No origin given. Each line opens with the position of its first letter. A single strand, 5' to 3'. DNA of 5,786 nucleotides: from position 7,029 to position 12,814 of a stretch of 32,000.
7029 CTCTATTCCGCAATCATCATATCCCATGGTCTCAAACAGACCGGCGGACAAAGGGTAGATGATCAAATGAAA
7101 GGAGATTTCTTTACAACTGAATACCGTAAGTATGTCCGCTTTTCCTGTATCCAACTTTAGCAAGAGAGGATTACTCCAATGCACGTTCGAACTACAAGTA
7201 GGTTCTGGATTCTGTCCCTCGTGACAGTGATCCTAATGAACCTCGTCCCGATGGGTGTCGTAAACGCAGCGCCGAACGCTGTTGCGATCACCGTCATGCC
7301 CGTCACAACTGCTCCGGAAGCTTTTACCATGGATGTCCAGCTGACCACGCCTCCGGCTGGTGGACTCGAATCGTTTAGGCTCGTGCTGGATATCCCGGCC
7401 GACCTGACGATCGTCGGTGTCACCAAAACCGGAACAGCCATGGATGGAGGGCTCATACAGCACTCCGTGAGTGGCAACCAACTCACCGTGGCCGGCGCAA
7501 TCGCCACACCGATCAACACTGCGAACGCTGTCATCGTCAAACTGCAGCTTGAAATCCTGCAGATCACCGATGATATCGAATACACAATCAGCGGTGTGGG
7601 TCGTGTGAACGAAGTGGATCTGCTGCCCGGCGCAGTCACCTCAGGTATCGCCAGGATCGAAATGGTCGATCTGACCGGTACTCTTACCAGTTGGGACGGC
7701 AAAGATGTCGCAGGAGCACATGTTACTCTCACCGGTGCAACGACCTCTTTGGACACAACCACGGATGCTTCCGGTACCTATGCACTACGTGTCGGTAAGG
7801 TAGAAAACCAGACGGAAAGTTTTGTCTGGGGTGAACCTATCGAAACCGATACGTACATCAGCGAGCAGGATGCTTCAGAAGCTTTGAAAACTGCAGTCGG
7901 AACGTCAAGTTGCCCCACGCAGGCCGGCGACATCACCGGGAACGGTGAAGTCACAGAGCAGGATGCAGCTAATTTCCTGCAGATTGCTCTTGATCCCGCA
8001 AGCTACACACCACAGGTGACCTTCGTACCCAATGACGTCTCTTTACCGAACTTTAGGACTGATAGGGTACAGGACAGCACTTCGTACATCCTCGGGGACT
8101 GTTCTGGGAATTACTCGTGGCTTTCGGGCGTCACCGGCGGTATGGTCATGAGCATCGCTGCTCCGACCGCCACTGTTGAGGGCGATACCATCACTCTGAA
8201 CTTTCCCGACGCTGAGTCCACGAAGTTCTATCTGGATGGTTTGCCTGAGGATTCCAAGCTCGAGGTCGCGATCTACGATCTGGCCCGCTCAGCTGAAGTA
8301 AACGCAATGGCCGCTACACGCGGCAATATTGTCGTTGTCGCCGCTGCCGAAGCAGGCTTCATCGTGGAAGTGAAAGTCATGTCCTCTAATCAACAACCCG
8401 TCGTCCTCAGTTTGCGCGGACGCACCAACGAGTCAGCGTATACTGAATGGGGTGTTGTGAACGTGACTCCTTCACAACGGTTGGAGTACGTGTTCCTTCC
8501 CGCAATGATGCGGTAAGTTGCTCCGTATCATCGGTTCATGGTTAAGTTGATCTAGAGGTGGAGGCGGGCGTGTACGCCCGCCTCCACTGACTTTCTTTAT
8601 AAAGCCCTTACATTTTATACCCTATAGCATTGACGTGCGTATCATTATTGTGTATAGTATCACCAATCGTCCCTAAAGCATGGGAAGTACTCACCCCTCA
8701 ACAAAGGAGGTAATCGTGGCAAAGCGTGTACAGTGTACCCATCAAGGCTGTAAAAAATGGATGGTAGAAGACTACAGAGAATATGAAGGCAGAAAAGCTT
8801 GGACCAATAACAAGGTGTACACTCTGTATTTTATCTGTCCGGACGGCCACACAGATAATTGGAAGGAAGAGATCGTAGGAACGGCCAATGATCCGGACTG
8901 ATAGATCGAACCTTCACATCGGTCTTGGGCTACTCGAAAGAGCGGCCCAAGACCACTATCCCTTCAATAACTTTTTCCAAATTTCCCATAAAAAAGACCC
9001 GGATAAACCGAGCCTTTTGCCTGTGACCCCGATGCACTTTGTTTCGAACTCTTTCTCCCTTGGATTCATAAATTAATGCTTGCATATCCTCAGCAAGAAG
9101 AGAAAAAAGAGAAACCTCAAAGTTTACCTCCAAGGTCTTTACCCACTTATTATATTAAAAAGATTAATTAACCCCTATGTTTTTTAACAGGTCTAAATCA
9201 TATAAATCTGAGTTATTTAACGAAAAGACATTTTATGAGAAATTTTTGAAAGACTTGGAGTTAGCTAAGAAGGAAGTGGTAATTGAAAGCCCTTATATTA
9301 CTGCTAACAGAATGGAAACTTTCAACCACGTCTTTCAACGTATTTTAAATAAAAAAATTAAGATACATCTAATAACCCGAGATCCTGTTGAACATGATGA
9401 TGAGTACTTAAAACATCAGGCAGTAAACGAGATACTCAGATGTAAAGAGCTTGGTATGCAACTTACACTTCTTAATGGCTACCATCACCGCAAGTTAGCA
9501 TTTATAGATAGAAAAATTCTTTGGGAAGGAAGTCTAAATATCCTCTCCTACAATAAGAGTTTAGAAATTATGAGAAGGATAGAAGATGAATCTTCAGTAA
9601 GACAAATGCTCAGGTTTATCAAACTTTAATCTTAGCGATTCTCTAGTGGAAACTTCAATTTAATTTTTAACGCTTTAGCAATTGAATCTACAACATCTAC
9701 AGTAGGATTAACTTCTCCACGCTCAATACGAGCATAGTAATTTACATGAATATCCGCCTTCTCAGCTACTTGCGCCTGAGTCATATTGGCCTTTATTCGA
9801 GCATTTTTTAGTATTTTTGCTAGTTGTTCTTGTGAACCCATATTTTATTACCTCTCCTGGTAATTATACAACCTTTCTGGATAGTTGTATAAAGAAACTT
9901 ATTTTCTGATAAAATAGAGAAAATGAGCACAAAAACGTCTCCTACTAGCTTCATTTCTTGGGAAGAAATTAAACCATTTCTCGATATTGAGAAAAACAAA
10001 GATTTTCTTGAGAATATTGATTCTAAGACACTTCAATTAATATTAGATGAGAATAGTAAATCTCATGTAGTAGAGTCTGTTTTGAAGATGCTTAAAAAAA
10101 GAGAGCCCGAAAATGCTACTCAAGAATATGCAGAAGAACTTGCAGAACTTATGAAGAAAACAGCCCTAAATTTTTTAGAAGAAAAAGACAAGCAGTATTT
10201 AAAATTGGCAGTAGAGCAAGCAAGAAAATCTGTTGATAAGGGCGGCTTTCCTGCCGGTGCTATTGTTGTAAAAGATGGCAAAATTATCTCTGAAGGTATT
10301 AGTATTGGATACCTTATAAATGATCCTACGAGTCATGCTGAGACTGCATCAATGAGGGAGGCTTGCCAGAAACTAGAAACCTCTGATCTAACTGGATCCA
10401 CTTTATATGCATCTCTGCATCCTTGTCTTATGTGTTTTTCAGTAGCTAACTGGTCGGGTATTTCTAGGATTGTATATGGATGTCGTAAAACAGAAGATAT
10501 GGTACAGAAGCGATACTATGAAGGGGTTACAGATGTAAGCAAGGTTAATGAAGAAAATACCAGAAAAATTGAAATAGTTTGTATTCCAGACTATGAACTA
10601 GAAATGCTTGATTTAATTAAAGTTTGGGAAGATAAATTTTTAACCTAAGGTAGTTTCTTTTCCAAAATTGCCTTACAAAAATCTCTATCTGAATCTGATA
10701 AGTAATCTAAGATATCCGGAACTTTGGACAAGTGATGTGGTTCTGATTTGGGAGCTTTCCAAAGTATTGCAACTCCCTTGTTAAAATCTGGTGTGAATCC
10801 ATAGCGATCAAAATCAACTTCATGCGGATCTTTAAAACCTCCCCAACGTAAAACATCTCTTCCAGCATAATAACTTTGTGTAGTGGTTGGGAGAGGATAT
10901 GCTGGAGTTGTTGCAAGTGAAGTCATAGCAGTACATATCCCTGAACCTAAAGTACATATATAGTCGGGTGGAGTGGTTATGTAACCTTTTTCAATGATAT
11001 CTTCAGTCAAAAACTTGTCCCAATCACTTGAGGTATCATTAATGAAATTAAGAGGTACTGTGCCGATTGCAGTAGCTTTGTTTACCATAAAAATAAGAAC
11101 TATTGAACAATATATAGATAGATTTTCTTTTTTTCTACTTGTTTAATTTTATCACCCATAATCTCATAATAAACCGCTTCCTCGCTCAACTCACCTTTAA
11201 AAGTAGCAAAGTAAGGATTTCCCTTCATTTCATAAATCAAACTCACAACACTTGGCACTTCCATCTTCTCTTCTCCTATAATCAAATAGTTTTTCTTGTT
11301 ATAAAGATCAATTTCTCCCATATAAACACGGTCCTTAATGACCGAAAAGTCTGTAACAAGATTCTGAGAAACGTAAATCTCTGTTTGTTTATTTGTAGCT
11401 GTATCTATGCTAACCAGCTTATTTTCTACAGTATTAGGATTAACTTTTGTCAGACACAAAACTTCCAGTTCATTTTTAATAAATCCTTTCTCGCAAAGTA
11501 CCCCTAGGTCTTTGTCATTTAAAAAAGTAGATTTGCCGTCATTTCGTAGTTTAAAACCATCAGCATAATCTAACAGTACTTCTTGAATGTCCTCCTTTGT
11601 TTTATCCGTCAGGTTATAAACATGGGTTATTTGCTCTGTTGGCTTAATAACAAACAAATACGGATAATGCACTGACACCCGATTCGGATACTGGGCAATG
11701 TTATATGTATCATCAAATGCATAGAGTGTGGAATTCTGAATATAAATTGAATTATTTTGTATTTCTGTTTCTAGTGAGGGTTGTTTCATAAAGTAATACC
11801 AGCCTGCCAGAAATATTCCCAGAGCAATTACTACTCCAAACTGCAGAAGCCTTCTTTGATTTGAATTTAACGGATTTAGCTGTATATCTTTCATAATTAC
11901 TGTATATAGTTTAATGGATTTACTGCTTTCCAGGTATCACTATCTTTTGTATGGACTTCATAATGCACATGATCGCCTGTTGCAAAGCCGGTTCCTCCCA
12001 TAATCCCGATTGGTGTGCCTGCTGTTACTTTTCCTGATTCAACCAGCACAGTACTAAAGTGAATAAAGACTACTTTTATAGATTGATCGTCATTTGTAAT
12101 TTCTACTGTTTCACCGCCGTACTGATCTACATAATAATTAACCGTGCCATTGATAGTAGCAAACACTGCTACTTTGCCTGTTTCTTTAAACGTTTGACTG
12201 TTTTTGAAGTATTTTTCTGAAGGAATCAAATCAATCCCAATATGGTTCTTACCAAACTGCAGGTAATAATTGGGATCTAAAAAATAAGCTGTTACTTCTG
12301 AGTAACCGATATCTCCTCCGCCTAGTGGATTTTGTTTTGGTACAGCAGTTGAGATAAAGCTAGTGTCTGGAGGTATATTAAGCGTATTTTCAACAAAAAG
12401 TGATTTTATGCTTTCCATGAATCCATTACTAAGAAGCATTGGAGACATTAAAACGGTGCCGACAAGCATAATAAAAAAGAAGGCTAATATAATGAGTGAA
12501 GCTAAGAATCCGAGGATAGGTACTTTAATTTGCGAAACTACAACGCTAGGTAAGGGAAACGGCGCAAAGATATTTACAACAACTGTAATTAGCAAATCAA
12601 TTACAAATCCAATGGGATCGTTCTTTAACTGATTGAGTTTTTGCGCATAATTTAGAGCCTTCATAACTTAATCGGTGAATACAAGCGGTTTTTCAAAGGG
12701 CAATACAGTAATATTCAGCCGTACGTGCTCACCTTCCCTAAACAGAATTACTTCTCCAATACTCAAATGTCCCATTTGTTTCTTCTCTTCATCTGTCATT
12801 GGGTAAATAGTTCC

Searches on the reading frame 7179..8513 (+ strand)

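Call 86: search_protein_families(library=pfam, proteins=[window:7179-8513:+], max_evalue=0.001)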
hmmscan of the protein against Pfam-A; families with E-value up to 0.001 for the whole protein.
window:7179-8513:+ (445 aa): 1 family
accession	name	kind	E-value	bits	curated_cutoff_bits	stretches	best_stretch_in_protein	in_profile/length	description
PF13620.12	CarboxypepD_reg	-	5e-06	27.2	32.3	1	165-204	2-43/82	Carboxypeptidase regulatory-like domain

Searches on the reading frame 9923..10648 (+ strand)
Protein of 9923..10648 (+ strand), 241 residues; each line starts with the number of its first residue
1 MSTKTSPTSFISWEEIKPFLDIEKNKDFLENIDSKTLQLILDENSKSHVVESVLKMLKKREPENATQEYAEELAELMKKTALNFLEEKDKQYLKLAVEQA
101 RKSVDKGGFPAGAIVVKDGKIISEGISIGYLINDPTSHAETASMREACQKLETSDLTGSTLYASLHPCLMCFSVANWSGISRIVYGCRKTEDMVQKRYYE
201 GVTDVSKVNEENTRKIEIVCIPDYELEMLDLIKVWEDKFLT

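Call 21: search_protein_families(library=pfam, proteins=[window:9923-10648:+], max_evalue=0.01)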
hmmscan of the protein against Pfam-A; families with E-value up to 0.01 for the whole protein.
window:9923-10648:+ (241 aa): 5 families
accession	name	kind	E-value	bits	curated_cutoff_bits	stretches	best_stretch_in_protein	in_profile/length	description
PF00383.29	dCMP_cyt_deam_1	-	1.4e-22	79.9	25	1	87-187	2-102/102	Cytidine and deoxycytidylate deaminase zinc-binding region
PF14437.12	MafB19-deam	-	2.6e-20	73.2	27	1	89-194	3-109/142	MafB19-like deaminase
PF18772.7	APOBEC2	-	0.0045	17.5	26.8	0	124-172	36-86/175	APOBEC2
PF18750.7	SNAD4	-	0.0052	17.3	27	0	128-172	22-68/130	Secreted Novel AID/APOBEC-like Deaminase 4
PF13877.11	RPAP3_C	-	0.0087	17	23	0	13-90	12-92/92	Potential Monad-binding region of RPAP3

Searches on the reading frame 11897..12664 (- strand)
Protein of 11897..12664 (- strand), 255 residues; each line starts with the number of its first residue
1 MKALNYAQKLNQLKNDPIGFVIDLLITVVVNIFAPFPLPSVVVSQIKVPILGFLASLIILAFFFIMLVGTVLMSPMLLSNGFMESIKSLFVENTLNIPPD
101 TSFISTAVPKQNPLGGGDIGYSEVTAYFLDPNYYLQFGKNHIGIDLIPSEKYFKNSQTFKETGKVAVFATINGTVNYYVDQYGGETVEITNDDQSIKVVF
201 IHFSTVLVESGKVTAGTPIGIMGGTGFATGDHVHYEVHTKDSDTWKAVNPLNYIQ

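Call 21: search_protein_families(library=pfam, proteins=[window:11897-12664:-], max_evalue=0.01)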
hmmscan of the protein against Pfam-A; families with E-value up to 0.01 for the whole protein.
window:11897-12664:- (255 aa): 2 families
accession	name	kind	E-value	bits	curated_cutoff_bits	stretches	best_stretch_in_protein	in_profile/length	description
PF01551.29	Peptidase_M23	-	3.2e-13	50.1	28.7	1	162-241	11-91/96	Peptidase family M23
PF24380.1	DUF7536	-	0.0055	17.3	27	0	8-73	13-78/91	Family of unknown function (DUF7536)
